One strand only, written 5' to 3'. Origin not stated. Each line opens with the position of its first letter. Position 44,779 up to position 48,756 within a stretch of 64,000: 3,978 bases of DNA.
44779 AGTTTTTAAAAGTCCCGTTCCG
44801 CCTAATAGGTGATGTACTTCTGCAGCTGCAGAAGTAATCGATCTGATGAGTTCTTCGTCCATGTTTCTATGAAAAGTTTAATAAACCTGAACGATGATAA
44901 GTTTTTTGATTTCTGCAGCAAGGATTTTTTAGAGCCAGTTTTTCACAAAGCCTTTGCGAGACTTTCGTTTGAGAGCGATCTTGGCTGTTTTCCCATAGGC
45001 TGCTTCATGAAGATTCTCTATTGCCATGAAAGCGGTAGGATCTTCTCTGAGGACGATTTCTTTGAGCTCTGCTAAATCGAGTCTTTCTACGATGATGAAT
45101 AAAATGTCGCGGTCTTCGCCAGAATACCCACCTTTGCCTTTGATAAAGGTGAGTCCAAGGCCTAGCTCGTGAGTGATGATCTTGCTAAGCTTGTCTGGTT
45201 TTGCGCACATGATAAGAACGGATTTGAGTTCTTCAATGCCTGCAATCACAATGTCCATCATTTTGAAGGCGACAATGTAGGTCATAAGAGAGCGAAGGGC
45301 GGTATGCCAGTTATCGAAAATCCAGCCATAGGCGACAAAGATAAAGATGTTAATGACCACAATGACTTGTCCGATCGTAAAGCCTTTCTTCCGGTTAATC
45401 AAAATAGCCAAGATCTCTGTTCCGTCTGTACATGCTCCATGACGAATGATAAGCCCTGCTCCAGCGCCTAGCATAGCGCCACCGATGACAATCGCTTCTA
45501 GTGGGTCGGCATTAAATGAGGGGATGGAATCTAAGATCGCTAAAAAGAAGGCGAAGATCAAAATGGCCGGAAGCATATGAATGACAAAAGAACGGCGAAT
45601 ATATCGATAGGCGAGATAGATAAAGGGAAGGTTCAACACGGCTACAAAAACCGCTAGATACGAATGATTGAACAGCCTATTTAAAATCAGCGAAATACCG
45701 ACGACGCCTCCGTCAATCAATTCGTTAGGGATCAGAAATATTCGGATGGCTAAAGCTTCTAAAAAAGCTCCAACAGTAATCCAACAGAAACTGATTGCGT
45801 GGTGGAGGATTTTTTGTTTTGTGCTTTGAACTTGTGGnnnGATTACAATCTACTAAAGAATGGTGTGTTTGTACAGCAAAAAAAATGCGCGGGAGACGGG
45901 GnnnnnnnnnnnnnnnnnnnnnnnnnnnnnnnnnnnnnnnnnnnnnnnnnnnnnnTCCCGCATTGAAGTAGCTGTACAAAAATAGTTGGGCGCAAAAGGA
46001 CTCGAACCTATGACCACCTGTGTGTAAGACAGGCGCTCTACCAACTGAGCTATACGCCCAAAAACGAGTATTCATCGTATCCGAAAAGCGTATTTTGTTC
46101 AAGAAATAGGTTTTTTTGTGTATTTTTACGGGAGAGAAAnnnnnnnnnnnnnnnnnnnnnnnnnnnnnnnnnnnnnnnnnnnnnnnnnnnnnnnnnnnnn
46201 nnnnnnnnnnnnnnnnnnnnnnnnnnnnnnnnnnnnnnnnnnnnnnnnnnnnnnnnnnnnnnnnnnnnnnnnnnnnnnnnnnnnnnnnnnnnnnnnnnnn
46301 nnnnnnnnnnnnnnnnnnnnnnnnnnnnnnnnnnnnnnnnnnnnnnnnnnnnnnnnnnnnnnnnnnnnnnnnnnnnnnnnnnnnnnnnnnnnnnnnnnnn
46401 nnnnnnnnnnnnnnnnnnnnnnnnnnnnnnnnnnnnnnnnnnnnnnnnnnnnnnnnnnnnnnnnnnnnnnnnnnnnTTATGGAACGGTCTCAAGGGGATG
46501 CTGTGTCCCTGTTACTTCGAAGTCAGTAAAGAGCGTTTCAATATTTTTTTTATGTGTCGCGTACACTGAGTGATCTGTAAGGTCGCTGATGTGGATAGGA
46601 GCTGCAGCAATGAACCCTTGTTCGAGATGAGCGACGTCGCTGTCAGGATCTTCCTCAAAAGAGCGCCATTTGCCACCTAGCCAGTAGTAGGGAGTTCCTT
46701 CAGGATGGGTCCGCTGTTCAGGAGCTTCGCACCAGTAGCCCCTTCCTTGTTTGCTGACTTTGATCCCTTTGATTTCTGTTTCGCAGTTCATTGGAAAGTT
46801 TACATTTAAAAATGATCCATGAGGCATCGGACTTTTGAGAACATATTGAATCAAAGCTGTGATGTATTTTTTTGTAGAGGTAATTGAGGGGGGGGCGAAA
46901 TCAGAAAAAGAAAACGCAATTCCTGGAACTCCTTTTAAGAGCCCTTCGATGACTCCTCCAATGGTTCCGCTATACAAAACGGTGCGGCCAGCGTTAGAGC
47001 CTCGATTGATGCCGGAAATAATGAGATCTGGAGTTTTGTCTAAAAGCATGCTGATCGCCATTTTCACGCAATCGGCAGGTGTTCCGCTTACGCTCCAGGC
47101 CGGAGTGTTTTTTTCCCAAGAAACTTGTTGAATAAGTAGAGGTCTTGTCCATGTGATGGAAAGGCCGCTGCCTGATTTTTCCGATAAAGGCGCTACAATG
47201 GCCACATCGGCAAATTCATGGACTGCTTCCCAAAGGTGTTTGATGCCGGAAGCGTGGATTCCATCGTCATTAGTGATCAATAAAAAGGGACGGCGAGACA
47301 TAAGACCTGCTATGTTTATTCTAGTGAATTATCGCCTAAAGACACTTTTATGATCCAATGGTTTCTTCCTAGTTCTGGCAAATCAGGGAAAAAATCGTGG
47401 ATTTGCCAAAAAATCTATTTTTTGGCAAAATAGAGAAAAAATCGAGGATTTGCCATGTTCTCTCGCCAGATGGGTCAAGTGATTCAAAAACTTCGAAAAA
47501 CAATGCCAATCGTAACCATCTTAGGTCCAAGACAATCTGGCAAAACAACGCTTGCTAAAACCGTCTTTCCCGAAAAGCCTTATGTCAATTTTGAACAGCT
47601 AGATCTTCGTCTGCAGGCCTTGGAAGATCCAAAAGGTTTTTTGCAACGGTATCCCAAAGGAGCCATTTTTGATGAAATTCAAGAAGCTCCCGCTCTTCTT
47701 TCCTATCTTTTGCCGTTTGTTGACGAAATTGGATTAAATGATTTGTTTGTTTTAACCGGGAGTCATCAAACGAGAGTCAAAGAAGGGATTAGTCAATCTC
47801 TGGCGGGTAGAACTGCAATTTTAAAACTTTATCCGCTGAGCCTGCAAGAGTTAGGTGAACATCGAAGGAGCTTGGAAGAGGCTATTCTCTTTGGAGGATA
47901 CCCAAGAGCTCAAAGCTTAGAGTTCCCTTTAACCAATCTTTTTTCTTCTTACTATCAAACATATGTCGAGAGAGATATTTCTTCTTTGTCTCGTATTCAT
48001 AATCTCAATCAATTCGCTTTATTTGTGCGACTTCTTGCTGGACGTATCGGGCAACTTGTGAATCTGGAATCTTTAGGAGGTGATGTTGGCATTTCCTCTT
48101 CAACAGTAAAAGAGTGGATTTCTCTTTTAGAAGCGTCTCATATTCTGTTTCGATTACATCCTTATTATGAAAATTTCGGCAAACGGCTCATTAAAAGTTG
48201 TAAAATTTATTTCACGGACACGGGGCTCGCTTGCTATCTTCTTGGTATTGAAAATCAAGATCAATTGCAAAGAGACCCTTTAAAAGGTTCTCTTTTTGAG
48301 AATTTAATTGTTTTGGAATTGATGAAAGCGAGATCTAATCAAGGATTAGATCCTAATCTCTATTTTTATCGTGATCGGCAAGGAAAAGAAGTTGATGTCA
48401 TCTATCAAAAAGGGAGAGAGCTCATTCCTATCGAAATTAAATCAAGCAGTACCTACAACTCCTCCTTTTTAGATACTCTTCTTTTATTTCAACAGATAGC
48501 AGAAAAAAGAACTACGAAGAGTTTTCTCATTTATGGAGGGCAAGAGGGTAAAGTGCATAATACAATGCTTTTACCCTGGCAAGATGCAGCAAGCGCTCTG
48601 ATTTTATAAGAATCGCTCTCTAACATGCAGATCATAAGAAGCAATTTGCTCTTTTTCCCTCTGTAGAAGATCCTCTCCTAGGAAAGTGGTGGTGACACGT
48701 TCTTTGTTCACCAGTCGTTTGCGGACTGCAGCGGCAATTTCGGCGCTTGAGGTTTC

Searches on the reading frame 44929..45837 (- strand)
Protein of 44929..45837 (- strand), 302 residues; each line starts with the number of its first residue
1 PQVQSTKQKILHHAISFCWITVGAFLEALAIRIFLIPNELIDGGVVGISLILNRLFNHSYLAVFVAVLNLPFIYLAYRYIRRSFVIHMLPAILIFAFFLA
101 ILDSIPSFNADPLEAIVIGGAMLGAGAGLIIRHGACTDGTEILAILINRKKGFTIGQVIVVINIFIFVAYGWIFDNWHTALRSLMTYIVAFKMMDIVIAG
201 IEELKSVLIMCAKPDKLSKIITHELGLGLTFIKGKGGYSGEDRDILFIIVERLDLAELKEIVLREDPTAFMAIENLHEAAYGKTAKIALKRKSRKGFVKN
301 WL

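Call 51: search_protein_families(library=pfam, proteins=[window:44929-45837:-], max_evalue=0.0001)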
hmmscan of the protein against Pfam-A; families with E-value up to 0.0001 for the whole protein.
window:44929-45837:- (302 aa): 2 families
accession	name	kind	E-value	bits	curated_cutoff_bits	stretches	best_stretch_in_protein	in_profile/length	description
PF02588.21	YitT_membrane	-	6.3e-57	192.7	24.3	1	17-221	2-204/205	Uncharacterised 5xTM membrane BCR, YitT family COG1284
PF10035.14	DUF2179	-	1.5e-17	63.6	22.8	1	228-278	2-52/55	Uncharacterized protein conserved in bacteria (DUF2179)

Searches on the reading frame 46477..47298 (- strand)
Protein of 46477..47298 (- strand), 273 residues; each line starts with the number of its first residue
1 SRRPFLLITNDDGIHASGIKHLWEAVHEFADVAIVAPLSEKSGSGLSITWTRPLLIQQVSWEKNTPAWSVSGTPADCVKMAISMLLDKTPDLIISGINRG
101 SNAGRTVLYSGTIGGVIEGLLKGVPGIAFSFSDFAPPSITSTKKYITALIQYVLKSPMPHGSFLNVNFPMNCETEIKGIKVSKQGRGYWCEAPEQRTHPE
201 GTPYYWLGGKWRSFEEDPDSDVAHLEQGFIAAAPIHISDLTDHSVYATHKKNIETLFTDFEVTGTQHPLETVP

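Call 51: search_protein_families(library=pfam, proteins=[window:46477-47298:-], max_evalue=0.0001)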
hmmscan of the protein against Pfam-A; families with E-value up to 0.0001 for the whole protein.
window:46477-47298:- (273 aa): 1 family
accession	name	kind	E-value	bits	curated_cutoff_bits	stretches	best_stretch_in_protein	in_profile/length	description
PF01975.23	SurE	-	1.4e-59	201.5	22.1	1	7-189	2-187/189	Survival protein SurE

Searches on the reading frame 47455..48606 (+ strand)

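Call 51: search_protein_families(library=pfam, proteins=[window:47455-48606:+], max_evalue=0.0001)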
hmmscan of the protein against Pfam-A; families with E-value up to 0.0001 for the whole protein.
window:47455-48606:+ (384 aa): 2 families
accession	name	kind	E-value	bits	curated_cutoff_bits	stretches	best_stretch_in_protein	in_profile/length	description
PF13635.12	DUF4143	-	8.7e-52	175.5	28.1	1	172-331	1-160/160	Domain of unknown function (DUF4143)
PF13173.12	AAA_14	-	1.7e-24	86.7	27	1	18-133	3-128/129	AAA domain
